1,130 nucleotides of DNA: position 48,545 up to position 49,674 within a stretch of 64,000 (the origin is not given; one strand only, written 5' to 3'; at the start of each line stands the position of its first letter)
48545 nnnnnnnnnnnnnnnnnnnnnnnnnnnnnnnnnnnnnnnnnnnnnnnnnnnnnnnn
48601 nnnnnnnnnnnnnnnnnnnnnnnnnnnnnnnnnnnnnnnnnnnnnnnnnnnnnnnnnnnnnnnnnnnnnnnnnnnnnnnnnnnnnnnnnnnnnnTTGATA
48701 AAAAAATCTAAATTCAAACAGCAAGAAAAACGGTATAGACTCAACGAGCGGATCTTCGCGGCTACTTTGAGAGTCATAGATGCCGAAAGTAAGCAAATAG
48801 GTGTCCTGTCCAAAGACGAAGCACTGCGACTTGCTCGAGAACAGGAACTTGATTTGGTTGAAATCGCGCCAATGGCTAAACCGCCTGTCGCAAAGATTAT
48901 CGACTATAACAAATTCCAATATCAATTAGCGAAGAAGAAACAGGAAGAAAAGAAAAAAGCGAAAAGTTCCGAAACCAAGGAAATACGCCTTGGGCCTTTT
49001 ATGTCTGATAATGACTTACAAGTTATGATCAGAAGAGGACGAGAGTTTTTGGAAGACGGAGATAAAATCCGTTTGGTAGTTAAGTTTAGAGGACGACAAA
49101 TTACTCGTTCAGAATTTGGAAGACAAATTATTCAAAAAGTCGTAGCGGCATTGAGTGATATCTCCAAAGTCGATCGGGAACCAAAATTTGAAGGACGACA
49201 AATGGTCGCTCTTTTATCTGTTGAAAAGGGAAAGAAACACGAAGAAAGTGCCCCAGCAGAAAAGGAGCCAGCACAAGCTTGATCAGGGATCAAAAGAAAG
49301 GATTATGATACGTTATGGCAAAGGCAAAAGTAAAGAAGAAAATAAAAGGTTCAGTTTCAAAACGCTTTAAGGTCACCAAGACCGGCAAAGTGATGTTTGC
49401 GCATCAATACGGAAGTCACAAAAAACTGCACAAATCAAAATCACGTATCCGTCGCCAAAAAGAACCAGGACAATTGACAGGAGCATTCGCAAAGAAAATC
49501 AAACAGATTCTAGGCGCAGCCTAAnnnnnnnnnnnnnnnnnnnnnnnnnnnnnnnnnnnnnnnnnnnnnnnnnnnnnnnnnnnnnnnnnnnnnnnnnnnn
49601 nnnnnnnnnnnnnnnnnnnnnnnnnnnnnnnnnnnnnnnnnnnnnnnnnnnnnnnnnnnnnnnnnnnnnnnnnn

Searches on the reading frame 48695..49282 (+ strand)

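Call 4: search_protein_families(library=pfam, proteins=[window:48695-49282:+])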
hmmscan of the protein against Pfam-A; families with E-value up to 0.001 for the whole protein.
window:48695-49282:+ (195 aa): 2 families
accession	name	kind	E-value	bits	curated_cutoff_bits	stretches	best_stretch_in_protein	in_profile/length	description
PF05198.21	IF3_N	-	5.4e-27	94.2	26.9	1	16-84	1-69/70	Translation initiation factor IF-3, N-terminal domain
PF00707.27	IF3_C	-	8.7e-27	93.3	34.8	1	93-175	2-84/86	Translation initiation factor IF-3, C-terminal domain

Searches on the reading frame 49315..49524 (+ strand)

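Call 4: search_protein_families(library=pfam, proteins=[window:49315-49524:+])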
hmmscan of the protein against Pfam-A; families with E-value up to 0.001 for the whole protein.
window:49315-49524:+ (69 aa): 1 family
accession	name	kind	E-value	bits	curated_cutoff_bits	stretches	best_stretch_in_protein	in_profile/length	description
PF01632.24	Ribosomal_L35p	-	1.9e-11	44.6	28.9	1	7-66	2-61/61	Ribosomal protein L35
